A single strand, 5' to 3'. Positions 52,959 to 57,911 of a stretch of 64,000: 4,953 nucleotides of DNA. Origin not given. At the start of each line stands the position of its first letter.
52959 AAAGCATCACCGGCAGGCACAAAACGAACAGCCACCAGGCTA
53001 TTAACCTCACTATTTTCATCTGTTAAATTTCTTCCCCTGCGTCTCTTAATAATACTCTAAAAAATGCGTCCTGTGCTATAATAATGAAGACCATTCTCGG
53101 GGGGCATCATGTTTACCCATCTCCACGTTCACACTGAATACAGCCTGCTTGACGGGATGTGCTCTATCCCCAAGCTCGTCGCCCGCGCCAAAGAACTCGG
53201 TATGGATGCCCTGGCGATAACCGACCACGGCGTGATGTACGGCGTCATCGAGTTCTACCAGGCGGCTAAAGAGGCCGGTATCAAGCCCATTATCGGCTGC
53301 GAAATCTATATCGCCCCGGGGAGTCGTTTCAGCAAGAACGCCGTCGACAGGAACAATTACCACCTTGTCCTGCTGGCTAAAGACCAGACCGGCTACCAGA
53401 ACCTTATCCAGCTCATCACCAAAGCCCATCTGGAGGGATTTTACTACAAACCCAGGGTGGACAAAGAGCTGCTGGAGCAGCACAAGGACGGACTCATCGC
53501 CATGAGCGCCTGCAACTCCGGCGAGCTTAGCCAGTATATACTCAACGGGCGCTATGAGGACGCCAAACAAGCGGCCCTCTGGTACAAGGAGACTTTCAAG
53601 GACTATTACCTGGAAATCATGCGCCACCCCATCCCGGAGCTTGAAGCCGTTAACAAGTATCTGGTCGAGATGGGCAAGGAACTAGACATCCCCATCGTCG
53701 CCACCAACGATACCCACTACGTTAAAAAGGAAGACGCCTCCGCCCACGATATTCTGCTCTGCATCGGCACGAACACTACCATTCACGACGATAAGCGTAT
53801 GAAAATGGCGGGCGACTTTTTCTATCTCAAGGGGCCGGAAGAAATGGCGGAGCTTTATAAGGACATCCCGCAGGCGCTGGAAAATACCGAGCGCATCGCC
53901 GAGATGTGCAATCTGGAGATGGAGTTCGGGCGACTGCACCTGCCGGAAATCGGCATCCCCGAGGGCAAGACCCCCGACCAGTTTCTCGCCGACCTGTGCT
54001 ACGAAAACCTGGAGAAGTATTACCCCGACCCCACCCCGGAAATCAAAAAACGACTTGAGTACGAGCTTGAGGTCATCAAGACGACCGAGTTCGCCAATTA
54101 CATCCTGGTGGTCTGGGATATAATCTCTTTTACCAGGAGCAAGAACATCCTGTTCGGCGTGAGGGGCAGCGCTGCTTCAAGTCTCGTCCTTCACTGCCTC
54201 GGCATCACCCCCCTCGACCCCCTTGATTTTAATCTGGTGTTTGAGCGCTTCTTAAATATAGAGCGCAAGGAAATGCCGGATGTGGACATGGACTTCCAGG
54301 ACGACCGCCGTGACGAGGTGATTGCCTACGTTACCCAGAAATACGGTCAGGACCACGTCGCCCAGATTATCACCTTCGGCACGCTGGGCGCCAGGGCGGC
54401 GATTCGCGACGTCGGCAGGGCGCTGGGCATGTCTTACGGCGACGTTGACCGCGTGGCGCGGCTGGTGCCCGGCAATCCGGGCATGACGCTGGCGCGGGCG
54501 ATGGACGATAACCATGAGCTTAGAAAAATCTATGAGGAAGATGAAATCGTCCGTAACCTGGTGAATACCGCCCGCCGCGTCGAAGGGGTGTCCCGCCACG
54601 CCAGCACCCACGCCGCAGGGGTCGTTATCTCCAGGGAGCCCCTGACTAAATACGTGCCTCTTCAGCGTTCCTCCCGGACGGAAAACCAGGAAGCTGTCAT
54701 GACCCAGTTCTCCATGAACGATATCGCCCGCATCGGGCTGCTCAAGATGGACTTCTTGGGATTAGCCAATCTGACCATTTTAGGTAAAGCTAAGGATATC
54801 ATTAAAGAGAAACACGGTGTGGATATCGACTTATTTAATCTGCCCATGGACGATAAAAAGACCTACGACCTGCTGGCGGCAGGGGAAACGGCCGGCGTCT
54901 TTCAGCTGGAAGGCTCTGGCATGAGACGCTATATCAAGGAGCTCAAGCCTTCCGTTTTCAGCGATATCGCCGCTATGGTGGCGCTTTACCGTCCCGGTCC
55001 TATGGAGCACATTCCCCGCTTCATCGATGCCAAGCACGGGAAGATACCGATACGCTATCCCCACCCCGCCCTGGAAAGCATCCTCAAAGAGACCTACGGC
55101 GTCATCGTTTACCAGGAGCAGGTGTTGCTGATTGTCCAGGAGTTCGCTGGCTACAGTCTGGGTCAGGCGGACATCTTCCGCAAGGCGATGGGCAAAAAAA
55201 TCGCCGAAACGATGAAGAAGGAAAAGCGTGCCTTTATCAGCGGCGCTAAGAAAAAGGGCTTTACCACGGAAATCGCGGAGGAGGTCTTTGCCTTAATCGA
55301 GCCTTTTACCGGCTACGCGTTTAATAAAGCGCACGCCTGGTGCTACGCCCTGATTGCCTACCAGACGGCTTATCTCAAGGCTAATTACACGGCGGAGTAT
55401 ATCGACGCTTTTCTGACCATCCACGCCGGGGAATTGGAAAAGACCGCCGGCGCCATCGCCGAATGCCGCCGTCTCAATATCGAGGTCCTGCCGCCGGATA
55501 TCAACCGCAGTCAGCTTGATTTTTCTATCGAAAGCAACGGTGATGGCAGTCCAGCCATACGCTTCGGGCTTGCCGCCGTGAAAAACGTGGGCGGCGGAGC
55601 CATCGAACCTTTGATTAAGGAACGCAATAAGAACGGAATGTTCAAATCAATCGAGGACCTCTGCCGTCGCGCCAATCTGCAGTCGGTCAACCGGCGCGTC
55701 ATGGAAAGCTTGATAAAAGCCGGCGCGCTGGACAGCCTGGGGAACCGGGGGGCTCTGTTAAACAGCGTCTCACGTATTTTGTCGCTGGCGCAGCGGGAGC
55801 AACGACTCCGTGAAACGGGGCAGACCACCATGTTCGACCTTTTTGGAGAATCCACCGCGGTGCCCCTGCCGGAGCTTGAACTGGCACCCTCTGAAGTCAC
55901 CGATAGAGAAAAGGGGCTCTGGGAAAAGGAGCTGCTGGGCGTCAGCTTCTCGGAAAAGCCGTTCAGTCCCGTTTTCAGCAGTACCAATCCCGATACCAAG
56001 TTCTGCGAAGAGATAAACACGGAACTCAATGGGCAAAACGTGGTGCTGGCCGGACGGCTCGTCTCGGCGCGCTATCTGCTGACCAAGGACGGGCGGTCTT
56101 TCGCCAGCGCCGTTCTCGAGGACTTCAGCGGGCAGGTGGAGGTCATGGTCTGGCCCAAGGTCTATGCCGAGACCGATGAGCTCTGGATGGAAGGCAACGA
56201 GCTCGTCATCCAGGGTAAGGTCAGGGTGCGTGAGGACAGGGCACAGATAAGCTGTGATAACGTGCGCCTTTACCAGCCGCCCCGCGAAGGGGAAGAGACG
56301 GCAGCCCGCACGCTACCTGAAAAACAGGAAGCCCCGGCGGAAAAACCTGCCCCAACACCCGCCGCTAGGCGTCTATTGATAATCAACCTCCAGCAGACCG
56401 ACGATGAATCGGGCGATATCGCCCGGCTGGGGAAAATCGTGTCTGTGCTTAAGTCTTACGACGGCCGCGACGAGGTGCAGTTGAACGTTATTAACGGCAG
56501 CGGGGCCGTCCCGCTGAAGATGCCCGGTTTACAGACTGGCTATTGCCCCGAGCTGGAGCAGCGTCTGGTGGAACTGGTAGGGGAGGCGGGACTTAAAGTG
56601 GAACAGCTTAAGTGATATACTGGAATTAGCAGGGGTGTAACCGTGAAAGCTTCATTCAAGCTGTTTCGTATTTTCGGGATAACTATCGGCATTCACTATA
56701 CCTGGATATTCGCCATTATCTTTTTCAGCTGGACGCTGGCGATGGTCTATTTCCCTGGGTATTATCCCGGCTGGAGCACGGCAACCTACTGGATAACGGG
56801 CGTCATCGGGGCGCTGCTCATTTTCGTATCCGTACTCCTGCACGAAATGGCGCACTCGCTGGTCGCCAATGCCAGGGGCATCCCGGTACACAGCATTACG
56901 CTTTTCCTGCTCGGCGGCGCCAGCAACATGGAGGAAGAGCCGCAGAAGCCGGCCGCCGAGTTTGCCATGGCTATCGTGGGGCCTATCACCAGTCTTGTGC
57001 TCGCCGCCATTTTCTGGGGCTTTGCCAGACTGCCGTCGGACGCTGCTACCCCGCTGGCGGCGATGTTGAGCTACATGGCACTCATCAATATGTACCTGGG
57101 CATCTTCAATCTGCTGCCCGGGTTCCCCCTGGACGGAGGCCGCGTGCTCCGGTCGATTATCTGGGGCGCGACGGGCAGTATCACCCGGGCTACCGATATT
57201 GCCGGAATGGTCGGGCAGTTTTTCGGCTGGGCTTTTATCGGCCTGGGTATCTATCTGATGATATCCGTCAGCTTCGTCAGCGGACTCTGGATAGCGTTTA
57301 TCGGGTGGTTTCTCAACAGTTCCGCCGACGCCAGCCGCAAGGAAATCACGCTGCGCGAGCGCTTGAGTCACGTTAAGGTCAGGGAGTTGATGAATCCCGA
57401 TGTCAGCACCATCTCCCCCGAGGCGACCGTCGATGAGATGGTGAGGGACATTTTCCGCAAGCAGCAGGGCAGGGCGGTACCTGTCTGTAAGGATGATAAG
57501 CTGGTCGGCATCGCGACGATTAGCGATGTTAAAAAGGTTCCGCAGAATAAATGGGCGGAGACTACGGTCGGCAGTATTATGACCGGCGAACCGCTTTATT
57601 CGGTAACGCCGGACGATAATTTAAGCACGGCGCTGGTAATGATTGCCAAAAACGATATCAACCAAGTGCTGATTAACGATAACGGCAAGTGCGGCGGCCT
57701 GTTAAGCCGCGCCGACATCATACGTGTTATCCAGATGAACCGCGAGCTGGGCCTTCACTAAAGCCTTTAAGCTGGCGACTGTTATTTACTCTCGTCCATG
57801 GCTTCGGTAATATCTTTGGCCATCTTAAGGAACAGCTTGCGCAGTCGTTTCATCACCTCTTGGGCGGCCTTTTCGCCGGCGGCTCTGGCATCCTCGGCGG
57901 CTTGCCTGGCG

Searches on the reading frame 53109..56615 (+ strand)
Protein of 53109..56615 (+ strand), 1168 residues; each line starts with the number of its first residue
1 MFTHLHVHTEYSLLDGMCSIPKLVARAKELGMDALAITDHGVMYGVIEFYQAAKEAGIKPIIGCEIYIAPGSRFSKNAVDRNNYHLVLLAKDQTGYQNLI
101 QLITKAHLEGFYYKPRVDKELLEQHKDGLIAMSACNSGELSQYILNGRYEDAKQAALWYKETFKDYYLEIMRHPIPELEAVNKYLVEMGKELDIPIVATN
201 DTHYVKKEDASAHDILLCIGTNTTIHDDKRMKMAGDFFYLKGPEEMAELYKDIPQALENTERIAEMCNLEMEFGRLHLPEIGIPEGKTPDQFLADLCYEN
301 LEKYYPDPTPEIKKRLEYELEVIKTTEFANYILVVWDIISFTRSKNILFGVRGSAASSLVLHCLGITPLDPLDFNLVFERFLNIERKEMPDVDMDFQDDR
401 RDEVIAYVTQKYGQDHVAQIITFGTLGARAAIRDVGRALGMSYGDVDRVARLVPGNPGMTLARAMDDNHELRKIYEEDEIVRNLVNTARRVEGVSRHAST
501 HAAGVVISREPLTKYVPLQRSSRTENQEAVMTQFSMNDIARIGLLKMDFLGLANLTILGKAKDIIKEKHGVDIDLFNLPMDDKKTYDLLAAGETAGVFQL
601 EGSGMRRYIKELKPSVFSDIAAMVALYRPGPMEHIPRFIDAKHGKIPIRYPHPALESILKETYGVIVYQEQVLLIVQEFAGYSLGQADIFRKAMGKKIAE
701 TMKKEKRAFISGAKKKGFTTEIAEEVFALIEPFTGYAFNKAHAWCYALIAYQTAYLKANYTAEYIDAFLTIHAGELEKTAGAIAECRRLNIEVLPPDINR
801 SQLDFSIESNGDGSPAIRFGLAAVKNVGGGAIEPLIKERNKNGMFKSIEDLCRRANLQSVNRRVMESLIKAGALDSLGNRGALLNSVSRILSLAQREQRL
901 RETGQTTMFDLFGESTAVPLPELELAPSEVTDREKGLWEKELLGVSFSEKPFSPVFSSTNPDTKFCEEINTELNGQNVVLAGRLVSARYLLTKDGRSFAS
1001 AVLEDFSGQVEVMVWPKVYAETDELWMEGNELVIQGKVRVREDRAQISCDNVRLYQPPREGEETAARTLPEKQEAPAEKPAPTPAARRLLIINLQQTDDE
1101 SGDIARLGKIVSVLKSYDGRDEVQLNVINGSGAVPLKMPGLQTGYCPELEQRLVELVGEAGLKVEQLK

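Call 35: search_protein_families(library=pfam, proteins=[window:53109-56615:+], max_evalue=0.00001)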
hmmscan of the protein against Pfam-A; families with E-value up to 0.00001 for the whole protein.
window:53109-56615:+ (1168 aa): 5 families
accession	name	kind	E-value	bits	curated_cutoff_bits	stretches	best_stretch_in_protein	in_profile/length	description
PF07733.18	DNA_pol3_alpha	-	3.4e-97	325.6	23.9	1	292-551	2-260/260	Bacterial DNA polymerase III alpha NTPase domain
PF02811.25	PHP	-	2.8e-63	213.6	26.4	1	4-173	1-164/164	PHP domain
PF17657.6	DNA_pol3_finger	-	3.2e-63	212.5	22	1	554-717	1-166/166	Bacterial DNA polymerase III alpha subunit finger domain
PF14579.12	HHH_6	-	5.7e-31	107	25.6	1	790-880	1-87/90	Helix-hairpin-helix motif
PF01336.31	tRNA_anti-codon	-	3.5e-11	43.3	27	1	978-1054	1-74/75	OB-fold nucleic acid binding domain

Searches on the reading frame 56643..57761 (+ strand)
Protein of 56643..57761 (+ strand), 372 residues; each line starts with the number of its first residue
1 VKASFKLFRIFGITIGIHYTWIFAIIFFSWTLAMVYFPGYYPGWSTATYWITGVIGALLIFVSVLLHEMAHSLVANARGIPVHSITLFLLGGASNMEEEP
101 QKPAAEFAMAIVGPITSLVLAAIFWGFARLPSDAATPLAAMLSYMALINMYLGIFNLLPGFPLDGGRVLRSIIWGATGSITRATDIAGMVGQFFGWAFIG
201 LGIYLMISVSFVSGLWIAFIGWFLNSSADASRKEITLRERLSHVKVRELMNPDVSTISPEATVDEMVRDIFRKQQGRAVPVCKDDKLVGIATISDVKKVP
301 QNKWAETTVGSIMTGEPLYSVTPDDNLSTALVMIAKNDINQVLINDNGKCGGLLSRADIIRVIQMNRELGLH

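Call 35: search_protein_families(library=pfam, proteins=[window:56643-57761:+], max_evalue=0.00001)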
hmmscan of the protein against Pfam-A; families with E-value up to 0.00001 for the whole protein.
window:56643-57761:+ (372 aa): 2 families
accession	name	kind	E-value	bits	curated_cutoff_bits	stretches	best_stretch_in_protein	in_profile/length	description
PF02163.28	Peptidase_M50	-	1.5e-23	83.8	27.2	2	138-195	159-218/221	Peptidase family M50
PF00571.33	CBS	-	1.7e-18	67.1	24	2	246-299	1-54/57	CBS domain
